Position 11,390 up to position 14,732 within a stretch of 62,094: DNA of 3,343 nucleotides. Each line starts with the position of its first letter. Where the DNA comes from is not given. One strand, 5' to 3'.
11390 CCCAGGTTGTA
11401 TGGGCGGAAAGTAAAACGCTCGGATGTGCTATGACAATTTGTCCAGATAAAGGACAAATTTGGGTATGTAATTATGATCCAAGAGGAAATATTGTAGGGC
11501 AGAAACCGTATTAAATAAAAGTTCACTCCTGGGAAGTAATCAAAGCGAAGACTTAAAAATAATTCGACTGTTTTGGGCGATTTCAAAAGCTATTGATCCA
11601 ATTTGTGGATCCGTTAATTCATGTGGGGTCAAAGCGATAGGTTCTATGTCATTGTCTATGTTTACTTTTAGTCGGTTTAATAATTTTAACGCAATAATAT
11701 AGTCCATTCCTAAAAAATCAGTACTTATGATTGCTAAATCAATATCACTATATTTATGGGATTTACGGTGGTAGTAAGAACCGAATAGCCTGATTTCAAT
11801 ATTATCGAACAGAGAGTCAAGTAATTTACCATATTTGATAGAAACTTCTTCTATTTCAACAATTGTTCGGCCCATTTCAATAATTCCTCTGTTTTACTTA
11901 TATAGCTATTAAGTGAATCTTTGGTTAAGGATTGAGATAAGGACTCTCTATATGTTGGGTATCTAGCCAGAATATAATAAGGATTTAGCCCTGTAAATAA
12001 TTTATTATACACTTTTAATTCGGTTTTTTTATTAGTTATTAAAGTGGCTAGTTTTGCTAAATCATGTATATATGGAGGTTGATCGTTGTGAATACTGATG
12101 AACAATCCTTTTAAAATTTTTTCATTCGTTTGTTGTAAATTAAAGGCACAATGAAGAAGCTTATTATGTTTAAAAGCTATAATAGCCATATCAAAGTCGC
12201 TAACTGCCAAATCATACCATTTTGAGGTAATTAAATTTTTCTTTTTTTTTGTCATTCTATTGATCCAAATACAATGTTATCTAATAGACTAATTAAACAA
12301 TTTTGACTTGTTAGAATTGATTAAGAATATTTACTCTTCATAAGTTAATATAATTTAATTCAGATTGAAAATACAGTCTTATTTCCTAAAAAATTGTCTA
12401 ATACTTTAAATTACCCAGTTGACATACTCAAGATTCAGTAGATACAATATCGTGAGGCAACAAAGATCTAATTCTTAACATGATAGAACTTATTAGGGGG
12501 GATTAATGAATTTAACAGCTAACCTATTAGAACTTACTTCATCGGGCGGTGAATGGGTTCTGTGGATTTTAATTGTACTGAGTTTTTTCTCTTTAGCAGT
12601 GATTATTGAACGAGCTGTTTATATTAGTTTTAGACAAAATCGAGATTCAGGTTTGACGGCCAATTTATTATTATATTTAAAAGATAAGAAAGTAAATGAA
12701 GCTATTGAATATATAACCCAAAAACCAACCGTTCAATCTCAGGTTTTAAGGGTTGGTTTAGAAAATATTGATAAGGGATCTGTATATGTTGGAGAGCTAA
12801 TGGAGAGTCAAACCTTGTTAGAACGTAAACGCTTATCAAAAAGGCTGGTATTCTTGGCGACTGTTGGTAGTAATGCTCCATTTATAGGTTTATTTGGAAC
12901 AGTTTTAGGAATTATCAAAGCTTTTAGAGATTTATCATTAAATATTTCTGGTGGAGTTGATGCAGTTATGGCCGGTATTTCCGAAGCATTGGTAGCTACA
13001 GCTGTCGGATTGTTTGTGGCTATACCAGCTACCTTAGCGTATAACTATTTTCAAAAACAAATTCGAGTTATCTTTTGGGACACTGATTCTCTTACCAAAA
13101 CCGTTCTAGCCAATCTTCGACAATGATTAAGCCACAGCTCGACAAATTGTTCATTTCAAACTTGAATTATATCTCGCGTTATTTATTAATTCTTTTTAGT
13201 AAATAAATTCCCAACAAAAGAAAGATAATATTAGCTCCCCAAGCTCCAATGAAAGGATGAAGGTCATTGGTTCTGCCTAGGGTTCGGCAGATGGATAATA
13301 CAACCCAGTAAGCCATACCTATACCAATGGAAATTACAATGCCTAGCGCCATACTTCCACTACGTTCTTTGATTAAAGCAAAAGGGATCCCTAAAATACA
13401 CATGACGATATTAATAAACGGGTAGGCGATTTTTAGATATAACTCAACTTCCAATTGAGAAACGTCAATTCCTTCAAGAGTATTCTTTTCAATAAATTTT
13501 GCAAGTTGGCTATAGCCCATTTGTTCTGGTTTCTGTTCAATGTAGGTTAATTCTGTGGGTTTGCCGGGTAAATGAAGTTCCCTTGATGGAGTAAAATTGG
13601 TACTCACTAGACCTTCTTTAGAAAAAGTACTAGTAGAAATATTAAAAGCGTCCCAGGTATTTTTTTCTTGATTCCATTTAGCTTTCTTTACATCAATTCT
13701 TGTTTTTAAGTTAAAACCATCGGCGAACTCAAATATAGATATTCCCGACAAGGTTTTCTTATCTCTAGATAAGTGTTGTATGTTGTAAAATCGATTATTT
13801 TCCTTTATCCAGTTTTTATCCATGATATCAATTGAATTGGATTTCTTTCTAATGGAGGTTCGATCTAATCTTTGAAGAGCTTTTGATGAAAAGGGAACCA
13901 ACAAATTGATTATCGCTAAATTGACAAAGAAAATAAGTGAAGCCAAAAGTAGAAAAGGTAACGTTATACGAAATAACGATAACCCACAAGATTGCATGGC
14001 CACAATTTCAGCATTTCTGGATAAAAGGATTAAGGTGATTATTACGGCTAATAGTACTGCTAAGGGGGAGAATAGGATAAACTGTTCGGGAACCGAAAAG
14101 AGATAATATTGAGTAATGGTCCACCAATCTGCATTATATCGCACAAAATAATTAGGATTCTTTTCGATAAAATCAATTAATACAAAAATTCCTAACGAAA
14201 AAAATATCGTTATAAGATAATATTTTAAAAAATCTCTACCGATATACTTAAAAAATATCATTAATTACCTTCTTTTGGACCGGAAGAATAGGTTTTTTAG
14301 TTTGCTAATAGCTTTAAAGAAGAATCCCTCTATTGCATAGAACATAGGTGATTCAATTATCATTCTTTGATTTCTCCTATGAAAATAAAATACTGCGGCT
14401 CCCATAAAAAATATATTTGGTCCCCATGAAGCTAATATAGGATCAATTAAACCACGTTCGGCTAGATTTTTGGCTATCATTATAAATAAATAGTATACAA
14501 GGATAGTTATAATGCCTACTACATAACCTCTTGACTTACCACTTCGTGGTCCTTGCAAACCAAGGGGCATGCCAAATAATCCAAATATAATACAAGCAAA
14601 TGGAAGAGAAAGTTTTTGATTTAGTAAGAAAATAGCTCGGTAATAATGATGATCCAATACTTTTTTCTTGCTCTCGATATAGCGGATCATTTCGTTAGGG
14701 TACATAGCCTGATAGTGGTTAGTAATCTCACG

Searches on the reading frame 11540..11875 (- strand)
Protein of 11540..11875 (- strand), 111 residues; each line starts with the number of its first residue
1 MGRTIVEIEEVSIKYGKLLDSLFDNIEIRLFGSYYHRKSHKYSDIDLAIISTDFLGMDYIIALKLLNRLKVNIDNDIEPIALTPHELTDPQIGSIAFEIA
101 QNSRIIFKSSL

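Call 42: search_protein_families(library=pfam, proteins=[window:11540-11875:-], max_evalue=0.01)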
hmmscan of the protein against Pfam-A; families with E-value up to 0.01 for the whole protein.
window:11540-11875:- (111 aa): 3 families
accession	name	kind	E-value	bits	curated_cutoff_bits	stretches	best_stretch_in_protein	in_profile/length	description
PF18765.7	Polbeta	-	1.4e-07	32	26.9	1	28-108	16-89/93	Polymerase beta, Nucleotidyltransferase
PF01909.29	NTP_transf_2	-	5.3e-06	27.2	21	1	19-61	8-56/93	Nucleotidyltransferase domain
PF22600.2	MTPAP-like_central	-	0.0046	17.5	27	1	16-53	30-67/139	Poly(A) RNA polymerase, mitochondrial-like, central palm domain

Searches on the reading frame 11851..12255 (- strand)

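Call 42: search_protein_families(library=pfam, proteins=[window:11851-12255:-], max_evalue=0.01)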
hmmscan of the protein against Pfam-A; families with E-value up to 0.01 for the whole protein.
window:11851-12255:- (134 aa): 1 family
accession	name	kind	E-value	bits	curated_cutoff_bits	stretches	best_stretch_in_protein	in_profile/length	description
PF05168.19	HEPN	-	2.4e-19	70.1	22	1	11-131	2-116/117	HEPN domain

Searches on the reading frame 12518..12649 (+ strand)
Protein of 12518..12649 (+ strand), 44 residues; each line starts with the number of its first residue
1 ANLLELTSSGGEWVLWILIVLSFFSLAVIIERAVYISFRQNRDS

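Call 67: search_protein_families(library=ncbifam, proteins=[window:12518-12649:+], max_evalue=10)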
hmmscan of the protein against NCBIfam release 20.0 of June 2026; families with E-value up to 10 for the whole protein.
seq(44 aa): 1 family
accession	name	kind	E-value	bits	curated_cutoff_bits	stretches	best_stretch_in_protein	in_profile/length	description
NF033897.1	GUMAP_C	equivalog_domain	0.18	9.7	200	1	12-42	699-729/733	GUMAP protein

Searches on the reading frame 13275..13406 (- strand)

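Call 67: search_protein_families(library=ncbifam, proteins=[window:13275-13406:-], max_evalue=10)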
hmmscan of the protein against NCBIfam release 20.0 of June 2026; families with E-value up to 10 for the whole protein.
seq(44 aa): 2 families
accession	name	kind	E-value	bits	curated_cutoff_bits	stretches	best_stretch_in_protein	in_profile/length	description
TIGR04408.1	LptG_lptG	equivalog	1.3e-08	33.9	240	1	1-44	279-322/351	LPS export ABC transporter permease LptG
TIGR04407.1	LptF_YjgP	equivalog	0.095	11.4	230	1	1-43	277-318/347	LPS export ABC transporter permease LptF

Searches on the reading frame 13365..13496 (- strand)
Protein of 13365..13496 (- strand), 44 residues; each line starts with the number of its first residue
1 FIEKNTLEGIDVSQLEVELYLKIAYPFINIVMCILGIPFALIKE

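Call 67: search_protein_families(library=ncbifam, proteins=[window:13365-13496:-], max_evalue=10)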
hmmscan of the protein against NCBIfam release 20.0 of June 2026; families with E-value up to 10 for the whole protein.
seq(44 aa): 2 families
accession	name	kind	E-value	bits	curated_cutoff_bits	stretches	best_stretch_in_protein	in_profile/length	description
TIGR04408.1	LptG_lptG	equivalog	9.1e-07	27.8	240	1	2-41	250-289/351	LPS export ABC transporter permease LptG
TIGR04407.1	LptF_YjgP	equivalog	0.11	11.1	230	1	13-41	259-287/347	LPS export ABC transporter permease LptF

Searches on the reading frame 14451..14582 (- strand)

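Call 67: search_protein_families(library=ncbifam, proteins=[window:14451-14582:-], max_evalue=10)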
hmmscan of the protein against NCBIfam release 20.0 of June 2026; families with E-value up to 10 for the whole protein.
seq(44 aa): 1 family
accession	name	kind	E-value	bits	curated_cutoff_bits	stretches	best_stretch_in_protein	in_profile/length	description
TIGR04407.1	LptF_YjgP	equivalog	0.00017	20.5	230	1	2-44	280-322/347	LPS export ABC transporter permease LptF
